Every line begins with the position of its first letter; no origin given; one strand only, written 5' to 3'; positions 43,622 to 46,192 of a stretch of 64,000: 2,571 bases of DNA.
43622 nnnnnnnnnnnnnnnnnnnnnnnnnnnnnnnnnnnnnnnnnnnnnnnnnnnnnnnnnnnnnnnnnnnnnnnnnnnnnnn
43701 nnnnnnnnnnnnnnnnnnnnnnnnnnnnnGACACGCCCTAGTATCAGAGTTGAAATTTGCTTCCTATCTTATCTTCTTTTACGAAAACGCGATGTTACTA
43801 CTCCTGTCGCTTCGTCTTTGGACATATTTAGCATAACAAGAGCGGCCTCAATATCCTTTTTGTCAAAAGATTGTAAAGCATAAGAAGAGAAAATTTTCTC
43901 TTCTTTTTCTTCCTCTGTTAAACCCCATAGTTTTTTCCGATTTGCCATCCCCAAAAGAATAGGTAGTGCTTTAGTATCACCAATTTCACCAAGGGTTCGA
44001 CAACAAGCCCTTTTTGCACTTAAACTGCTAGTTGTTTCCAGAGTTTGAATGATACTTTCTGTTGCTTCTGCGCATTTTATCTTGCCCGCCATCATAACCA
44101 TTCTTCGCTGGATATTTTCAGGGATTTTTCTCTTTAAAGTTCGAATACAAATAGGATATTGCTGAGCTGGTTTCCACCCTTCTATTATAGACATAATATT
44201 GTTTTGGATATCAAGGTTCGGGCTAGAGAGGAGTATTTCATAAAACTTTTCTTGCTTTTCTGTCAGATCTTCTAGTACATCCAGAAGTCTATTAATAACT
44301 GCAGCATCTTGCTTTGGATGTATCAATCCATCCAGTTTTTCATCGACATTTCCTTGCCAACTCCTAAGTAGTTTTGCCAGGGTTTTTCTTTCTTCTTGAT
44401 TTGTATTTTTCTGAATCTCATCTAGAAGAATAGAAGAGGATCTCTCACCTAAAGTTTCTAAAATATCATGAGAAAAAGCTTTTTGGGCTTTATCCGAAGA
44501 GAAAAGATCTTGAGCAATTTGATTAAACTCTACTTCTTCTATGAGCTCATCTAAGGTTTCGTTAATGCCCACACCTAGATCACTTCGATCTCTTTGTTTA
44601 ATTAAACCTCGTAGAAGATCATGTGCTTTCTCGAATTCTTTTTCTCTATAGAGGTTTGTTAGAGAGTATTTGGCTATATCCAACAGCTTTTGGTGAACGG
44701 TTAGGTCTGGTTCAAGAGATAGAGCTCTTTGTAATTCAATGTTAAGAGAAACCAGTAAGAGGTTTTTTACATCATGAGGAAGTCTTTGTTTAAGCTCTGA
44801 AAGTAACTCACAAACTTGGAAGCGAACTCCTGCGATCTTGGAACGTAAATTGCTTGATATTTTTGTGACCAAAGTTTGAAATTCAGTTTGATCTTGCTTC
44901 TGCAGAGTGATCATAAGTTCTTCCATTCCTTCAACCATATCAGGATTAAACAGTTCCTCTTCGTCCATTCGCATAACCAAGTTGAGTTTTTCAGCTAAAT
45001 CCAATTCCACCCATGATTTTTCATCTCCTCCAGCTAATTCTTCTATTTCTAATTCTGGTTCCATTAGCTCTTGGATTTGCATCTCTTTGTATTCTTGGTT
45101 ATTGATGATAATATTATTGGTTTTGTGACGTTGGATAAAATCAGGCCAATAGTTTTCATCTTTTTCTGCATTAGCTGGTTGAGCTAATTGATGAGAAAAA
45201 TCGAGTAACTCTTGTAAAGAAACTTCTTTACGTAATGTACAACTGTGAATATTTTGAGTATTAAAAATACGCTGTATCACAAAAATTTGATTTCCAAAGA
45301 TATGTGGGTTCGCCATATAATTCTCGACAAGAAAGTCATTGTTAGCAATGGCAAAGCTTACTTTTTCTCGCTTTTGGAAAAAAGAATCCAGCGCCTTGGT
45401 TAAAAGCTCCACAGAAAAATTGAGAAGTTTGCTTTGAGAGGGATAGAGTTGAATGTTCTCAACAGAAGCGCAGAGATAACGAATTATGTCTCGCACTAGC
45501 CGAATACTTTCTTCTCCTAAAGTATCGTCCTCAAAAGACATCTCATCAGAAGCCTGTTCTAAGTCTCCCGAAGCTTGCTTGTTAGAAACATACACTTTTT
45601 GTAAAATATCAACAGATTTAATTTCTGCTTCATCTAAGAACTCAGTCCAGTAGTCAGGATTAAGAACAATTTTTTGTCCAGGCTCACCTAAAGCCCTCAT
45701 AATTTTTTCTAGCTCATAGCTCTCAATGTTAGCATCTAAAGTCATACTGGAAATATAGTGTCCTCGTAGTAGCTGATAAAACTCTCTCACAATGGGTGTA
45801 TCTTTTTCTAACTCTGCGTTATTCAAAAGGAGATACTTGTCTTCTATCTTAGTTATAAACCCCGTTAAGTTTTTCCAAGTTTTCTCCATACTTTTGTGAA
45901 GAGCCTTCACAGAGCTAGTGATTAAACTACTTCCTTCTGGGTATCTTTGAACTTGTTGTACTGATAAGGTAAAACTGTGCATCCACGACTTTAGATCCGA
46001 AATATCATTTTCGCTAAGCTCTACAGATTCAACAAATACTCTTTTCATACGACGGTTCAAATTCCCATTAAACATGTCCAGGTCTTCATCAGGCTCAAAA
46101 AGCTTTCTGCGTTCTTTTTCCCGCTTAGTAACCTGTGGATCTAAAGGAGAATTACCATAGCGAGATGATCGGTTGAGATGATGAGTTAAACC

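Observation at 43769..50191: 2140-aa PknK-like megaprotein with degenerate GGDEF insert and slippage-prone 63-bp tandem repeats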

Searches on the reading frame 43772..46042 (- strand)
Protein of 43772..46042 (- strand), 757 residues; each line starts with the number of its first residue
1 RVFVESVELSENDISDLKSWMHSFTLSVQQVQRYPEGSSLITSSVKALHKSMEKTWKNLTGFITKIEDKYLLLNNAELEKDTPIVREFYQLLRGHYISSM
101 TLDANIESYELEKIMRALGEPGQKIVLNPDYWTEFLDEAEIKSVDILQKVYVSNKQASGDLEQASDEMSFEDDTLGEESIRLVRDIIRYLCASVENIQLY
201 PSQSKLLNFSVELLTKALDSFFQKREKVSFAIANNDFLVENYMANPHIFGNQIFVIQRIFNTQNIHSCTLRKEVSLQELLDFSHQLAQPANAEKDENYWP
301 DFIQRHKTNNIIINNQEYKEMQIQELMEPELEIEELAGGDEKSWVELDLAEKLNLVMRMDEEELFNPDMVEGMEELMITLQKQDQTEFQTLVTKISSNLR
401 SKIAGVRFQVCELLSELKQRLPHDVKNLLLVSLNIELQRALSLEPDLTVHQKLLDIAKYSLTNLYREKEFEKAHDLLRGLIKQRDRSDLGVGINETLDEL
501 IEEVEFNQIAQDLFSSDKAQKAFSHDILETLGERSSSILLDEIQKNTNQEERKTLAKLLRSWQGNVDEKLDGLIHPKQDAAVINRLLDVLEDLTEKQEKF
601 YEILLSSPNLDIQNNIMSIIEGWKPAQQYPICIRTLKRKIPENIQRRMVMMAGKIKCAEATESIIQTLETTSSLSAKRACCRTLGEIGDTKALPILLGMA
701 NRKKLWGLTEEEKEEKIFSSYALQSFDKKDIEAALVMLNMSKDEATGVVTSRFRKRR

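Call 46: search_protein_representatives(alignment_id=A3)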
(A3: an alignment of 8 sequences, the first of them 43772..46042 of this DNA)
Query: 8 sequences, 592 profile positions. Proteins with E-value up to 0.001 (for the whole library): 64379; up to 1e-10: 18978; up to 1e-30: 1347. The best 150 are listed.
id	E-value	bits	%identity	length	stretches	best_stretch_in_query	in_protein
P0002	3.1e-206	703.2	-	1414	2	9-591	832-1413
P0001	1.1e-195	668.4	-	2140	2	4-589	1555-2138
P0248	1.3e-143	496.5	-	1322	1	2-590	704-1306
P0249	4.3e-122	425.4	-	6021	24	448-590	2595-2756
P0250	1.9e-121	423.2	-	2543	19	439-589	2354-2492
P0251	8.7e-118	411.1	-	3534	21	448-587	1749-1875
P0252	3.1e-115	402.7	-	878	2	4-589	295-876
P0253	3.6e-113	395.9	-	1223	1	6-590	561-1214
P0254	2.4e-109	383.2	-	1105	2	4-590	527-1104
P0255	1.4e-102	360.9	-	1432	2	3-591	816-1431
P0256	2.9e-100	353.3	-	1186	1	2-588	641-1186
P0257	4.7e-98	346.0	-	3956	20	439-590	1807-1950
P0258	2.9e-97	343.4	-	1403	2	5-590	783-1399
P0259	3.3e-95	336.6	-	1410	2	5-590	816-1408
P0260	4.6e-94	332.8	-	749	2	6-591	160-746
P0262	9.8e-93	328.4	-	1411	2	6-590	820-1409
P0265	3.8e-91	323.2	-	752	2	5-591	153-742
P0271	7.6e-89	315.6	-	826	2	3-588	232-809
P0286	9.7e-82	292.1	-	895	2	4-588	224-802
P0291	2.9e-81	290.5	-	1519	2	6-428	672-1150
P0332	1.6e-68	248.5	-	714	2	7-588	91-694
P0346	8.5e-66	239.5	-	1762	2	4-567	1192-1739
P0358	5.3e-63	230.2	-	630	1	3-589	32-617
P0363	3.1e-62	227.7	-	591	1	4-588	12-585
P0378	4.7e-60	220.5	-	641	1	3-591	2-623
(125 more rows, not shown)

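Call 47: predict_structure(alignment_id=A3)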
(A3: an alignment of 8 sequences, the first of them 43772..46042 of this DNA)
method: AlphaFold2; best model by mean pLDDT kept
length: 757 residues; sequences in the alignment: 8
mean_pLDDT: 69.7   pTM: 0.43
mean pLDDT of the five models: 69.7, 69.3, 68.8, 65.6, 63.7
residues with pLDDT >= 90: 29; 70-90: 446; 50-70: 137; < 50: 145
segments of 3 or more residues with pLDDT < 50: 1-7, 60-69, 75-77, 122-127, 149-175, 316-347, 352-384, 484-496, 501-503, 754-757
pLDDT, mean of each block of 10 residues (from residue 1): 42 78 86 82 84 72 39 49 73 71 80 83 49 81 66 31 31 52 82 75 65 85 83 68 63 78 83 86 82 64 81 57 29 27 41 48 41 36 53 71 70 71 64 75 72 78 76 75 48 46 60 82 79 79 88 88 74 82 89 86 87 90 88 86 89 90 91 88 88 85 63 80 72 59 57 44
secondary structure, 60 per line:
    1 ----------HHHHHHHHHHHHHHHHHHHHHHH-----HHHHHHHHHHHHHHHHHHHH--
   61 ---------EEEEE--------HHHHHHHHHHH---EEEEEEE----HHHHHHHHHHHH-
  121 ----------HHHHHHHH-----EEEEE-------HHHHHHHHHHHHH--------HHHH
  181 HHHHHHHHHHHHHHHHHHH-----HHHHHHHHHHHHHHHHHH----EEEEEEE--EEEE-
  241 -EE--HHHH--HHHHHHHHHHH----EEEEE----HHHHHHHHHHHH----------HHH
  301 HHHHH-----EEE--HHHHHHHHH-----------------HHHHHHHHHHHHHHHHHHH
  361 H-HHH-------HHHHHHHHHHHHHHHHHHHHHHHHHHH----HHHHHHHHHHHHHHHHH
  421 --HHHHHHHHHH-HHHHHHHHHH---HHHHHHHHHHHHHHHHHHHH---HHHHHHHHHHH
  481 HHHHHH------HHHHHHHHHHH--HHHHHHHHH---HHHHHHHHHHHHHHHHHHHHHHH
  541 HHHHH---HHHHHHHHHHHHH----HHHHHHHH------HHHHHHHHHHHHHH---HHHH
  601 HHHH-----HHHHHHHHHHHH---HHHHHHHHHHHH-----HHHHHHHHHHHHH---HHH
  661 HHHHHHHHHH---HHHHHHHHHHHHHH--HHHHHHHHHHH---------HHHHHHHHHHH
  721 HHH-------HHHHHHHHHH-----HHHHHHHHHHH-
elements in order (helices of 4 or more, strands of 3 or more residues): H11-33 H39-58 E70-74 H83-93 E97-103 H108-119 H131-138 E144-148 H156-168 H177-199 H205-222 E227-233 E236-239 H246-249 H252-262 E267-271 H276-287 H298-305 E311-313 H316-324 H342-361 H373-399 H404-420 H423-432 H434-443 H447-466 H470-486 H493-503 H506-514 H518-545 H549-561 H566-573 H580-593 H597-604 H610-621 H625-636 H642-654 H658-670 H674-687 H690-700 H710-723 H731-740 H746-756

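Call 48: search_protein_families(library=pfam, proteins=[P0248, P0255, P0258, P0346, P0291, P0253, P0256], max_evalue=0.001)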
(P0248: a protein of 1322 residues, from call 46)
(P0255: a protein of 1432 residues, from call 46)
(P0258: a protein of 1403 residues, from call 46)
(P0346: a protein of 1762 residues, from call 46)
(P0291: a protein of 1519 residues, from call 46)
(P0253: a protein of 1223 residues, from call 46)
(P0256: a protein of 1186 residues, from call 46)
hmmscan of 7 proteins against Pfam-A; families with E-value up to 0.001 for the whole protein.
P0248 (1322 aa): 7 families
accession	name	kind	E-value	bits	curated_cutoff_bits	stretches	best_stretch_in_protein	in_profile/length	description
PF00990.26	GGDEF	-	3.8e-42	144.2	23.8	1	34-193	2-159/161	Diguanylate cyclase, GGDEF domain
PF13646.12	HEAT_2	-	6.1e-23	81.4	27.7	2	1186-1253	6-73/88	HEAT repeats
PF13191.12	AAA_16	-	2.1e-16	61.3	32.6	1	221-406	2-166/167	AAA ATPase domain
PF03130.22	HEAT_PBS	-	1.9e-12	46.8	20.9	1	1267-1292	1-26/27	PBS lyase HEAT-like repeat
PF13401.12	AAA_22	-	3.5e-05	24.6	27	0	242-316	4-68/130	AAA domain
PF24883.2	NPHP3_N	-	0.00012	22.7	24.8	0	241-299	20-76/164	Nephrocystin 3, N-terminal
PF07088.17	GvpD_P-loop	-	0.00043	20.7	24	0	721-788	28-94/189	GvpD gas vesicle protein, P-loop domain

P0255 (1432 aa): 7 families
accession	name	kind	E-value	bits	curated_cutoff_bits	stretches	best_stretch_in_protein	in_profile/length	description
PF00990.26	GGDEF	-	7.1e-40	136.8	23.8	1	11-170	2-161/161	Diguanylate cyclase, GGDEF domain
PF13646.12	HEAT_2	-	1.9e-18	67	27.7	3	1274-1355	6-88/88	HEAT repeats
PF13191.12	AAA_16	-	5.7e-17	63.2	32.6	1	196-365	2-157/167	AAA ATPase domain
PF01637.24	ATPase_2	-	1e-05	25.9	33.2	1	197-353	2-123/225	ATPase domain predominantly from Archaea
PF13401.12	AAA_22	-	2e-05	25.3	27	1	217-365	4-109/130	AAA domain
PF02985.28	HEAT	-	4.7e-05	23.7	23.5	0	1389-1401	15-27/31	HEAT repeat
PF00514.29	Arm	-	0.00047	20.6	20.6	0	1334-1358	17-40/41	Armadillo/beta-catenin-like repeat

P0258 (1403 aa): 9 families
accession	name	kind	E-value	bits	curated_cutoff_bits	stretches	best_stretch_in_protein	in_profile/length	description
PF00990.26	GGDEF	-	1.8e-44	151.8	23.8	1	11-168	3-161/161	Diguanylate cyclase, GGDEF domain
PF13646.12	HEAT_2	-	1.5e-18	67.3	27.7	2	1276-1344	5-73/88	HEAT repeats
PF13191.12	AAA_16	-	1.6e-15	58.5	32.6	1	194-337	2-166/167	AAA ATPase domain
PF03130.22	HEAT_PBS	-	9.9e-10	38.4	20.9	0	1360-1386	1-27/27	PBS lyase HEAT-like repeat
PF13401.12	AAA_22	-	5.2e-09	37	27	1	215-336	4-118/130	AAA domain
PF20703.3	nSTAND1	-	1.7e-07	31.6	27.1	1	192-382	14-192/379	Novel STAND NTPase 1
PF13173.12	AAA_14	-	4.3e-05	24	27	1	217-350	3-108/129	AAA domain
PF01637.24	ATPase_2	-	7.8e-05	23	33.2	1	203-317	7-123/225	ATPase domain predominantly from Archaea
PF02985.28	HEAT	-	0.00042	20.7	23.5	0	1380-1395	5-20/31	HEAT repeat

P0346 (1762 aa): 8 families
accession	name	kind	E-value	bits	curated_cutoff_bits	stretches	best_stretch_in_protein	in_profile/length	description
PF00069.31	Pkinase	-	1.8e-47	162.4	31.7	1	8-257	1-255/263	Protein kinase domain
PF07714.23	PK_Tyr_Ser-Thr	-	6.6e-35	121.1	23.1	1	10-253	3-249/258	Protein tyrosine and serine/threonine kinase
PF00990.26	GGDEF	-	3.3e-12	46.9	23.8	1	424-564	18-158/161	Diguanylate cyclase, GGDEF domain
PF13191.12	AAA_16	-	4.4e-09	37.5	32.6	1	588-751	4-160/167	AAA ATPase domain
PF03109.22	ABC1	-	1.2e-06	28.4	22.9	1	75-157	138-220/244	ABC1 atypical kinase-like domain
PF13646.12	HEAT_2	-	1.6e-06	28.8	27.7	1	1647-1707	12-71/88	HEAT repeats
PF01636.29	APH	-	5.5e-06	26.8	23.2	0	11-122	2-112/239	Phosphotransferase enzyme family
PF17667.7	Pkinase_fungal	-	1.4e-05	24.5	24.1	1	114-197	296-381/387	Fungal protein kinase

P0291 (1519 aa): 11 families
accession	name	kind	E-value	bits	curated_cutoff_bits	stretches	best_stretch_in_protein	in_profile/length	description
PF00990.26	GGDEF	-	4.5e-47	160.2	23.8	1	38-197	1-161/161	Diguanylate cyclase, GGDEF domain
PF13646.12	HEAT_2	-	1.2e-36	125.3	27.7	4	1329-1401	8-74/88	HEAT repeats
PF13191.12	AAA_16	-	5.7e-24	85.9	32.6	1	222-400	1-166/167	AAA ATPase domain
PF02985.28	HEAT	-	3.8e-17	61.2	23.5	0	1080-1108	1-29/31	HEAT repeat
PF00514.29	Arm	-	6.6e-12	45.5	20.6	0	1282-1314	5-37/41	Armadillo/beta-catenin-like repeat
PF03130.22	HEAT_PBS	-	5.7e-11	42.2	20.9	0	1414-1439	1-26/27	PBS lyase HEAT-like repeat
PF13513.12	HEAT_EZ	-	6.8e-09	36.5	27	0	1289-1315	28-54/55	HEAT-like repeat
PF13401.12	AAA_22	-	9.4e-07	29.6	27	1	246-402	6-122/130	AAA domain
PF12717.13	Cnd1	-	7.4e-05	23.3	26.4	0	1067-1121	9-63/162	non-SMC mitotic condensation complex subunit 1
PF21581.3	SCD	-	0.00075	20.2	27.5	0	1087-1109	38-60/75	Stromalin conservative domain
PF10923.14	BrxC_BrxD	-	0.0008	18.9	22.2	0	224-284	28-86/414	BREX system ATP-binding protein BrxC/D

P0253 (1223 aa): 2 families
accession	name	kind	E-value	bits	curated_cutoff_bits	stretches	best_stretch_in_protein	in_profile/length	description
PF00990.26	GGDEF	-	1.4e-29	103.4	23.8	1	6-159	2-159/161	Diguanylate cyclase, GGDEF domain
PF24883.2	NPHP3_N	-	0.00051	20.7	24.8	0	195-244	10-61/164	Nephrocystin 3, N-terminal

P0256 (1186 aa): 3 families
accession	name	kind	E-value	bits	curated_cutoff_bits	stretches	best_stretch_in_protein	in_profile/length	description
PF00990.26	GGDEF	-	4e-38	131.1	23.8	1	15-170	2-160/161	Diguanylate cyclase, GGDEF domain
PF13191.12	AAA_16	-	7.3e-08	33.5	32.6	1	196-371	2-167/167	AAA ATPase domain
PF13646.12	HEAT_2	-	0.00017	22.2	27.7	0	1109-1186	17-85/88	HEAT repeats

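Call 51: find_encoding_contigs(protein=P0346, flank=8000, max_places=4)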
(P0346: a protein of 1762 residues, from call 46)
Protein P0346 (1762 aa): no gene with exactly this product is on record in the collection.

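Call 52: list_cluster_members(proteins=[P0346, P0248, P0255, P0258, P0259, P0262])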
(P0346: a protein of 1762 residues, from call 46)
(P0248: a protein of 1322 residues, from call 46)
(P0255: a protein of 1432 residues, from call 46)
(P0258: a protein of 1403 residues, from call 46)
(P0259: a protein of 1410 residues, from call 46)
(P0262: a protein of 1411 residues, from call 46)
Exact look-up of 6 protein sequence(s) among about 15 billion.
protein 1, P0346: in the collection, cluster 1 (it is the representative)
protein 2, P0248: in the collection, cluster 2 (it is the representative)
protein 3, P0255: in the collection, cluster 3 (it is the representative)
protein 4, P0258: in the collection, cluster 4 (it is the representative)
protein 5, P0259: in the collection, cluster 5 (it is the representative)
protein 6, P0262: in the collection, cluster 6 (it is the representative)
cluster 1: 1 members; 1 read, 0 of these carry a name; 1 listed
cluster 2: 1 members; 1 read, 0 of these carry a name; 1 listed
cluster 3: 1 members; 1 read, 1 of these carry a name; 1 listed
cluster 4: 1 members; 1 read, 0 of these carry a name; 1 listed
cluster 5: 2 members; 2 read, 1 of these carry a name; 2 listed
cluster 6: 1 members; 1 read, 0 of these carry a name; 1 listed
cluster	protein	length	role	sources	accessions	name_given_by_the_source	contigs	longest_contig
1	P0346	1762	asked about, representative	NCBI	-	-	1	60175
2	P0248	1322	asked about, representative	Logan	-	-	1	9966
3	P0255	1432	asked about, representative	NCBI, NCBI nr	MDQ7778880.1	MAG: diguanylate cyclase [Planctomycetota bacterium] | diguanylate cyclase [Planctomycetota bacterium]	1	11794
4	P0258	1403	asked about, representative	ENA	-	-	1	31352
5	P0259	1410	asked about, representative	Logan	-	-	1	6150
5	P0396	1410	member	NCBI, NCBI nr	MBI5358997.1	MAG: diguanylate cyclase [Planctomycetes bacterium] | diguanylate cyclase [Planctomycetota bacterium]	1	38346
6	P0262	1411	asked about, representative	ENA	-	-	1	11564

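Call 74: search_protein_families(library=pfam, proteins=[P0260, P0265, P0363, P0358, P0378, P0332, P0271, P0286, P0254, P0252], max_evalue=0.0001)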
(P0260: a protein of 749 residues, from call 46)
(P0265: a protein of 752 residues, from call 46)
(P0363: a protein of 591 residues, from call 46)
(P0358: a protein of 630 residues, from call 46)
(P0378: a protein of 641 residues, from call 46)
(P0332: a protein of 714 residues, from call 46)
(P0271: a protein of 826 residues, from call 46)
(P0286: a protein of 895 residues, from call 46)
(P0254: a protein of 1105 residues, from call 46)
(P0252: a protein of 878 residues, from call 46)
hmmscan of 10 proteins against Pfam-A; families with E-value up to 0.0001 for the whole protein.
P0260 (749 aa): 3 families
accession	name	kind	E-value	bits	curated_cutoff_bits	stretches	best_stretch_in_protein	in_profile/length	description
PF13646.12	HEAT_2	-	2.4e-13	50.6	27.7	1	703-745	13-55/88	HEAT repeats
PF03130.22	HEAT_PBS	-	6.7e-06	26.6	20.9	0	706-732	1-27/27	PBS lyase HEAT-like repeat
PF02985.28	HEAT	-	3.4e-05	24.1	23.5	0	703-717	13-27/31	HEAT repeat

P0265 (752 aa): 3 families
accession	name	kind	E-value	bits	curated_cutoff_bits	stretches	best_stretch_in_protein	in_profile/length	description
PF13646.12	HEAT_2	-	3.9e-23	82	27.7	2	695-737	8-51/88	HEAT repeats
PF03130.22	HEAT_PBS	-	3.9e-07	30.4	20.9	0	702-728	1-27/27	PBS lyase HEAT-like repeat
PF02985.28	HEAT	-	1.6e-06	28.3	23.5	0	524-553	2-30/31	HEAT repeat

P0363 (591 aa): 1 family
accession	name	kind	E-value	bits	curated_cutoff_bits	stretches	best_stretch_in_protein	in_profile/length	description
PF13646.12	HEAT_2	-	2.2e-22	79.5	27.7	2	462-535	1-74/88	HEAT repeats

P0358 (630 aa): 2 families
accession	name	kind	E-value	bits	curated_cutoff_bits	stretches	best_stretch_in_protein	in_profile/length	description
PF13646.12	HEAT_2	-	3.6e-21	75.7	27.7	2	470-539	10-80/88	HEAT repeats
PF03130.22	HEAT_PBS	-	1.4e-06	28.6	20.9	0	580-599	2-21/27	PBS lyase HEAT-like repeat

P0378 (641 aa): 1 family
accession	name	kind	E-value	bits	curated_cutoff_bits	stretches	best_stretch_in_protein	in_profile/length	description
PF13646.12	HEAT_2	-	4.8e-15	56.1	27.7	1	460-527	3-71/88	HEAT repeats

P0332 (714 aa): 2 families
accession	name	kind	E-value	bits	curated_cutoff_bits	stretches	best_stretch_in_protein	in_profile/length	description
PF13646.12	HEAT_2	-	3.4e-19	69.4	27.7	2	572-641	2-71/88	HEAT repeats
PF03130.22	HEAT_PBS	-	3.6e-06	27.4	20.9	0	623-642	7-26/27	PBS lyase HEAT-like repeat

P0271 (826 aa): 3 families
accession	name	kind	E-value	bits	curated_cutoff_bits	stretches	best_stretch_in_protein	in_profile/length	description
PF13646.12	HEAT_2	-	8.6e-24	84.1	27.7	2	661-741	7-88/88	HEAT repeats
PF03130.22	HEAT_PBS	-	5.7e-11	42.2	20.9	0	772-797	1-26/27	PBS lyase HEAT-like repeat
PF02985.28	HEAT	-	3.1e-09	36.7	23.5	0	769-784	13-28/31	HEAT repeat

P0286 (895 aa): 2 families
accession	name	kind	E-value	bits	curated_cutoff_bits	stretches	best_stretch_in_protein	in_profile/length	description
PF13646.12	HEAT_2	-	1.7e-19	70.3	27.7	2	655-725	8-79/88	HEAT repeats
PF03130.22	HEAT_PBS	-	2.3e-06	28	20.9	0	765-788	1-24/27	PBS lyase HEAT-like repeat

P0254 (1105 aa): 4 families
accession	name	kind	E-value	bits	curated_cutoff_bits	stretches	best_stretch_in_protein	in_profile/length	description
PF13646.12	HEAT_2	-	3.1e-17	63.1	27.7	2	995-1046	19-69/88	HEAT repeats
PF13191.12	AAA_16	-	5.4e-09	37.2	32.6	1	30-85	105-160/167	AAA ATPase domain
PF02985.28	HEAT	-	1.4e-08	34.7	23.5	0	742-770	1-29/31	HEAT repeat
PF03130.22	HEAT_PBS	-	4.8e-08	33.2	20.9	0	1064-1091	1-27/27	PBS lyase HEAT-like repeat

P0252 (878 aa): 3 families
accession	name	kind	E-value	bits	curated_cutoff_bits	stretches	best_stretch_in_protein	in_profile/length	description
PF13646.12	HEAT_2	-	1.2e-22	80.5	27.7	2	756-823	6-72/88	HEAT repeats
PF03130.22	HEAT_PBS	-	9.8e-12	44.6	20.9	0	838-862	1-25/27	PBS lyase HEAT-like repeat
PF13513.12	HEAT_EZ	-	4e-07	30.8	27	0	766-809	3-55/55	HEAT-like repeat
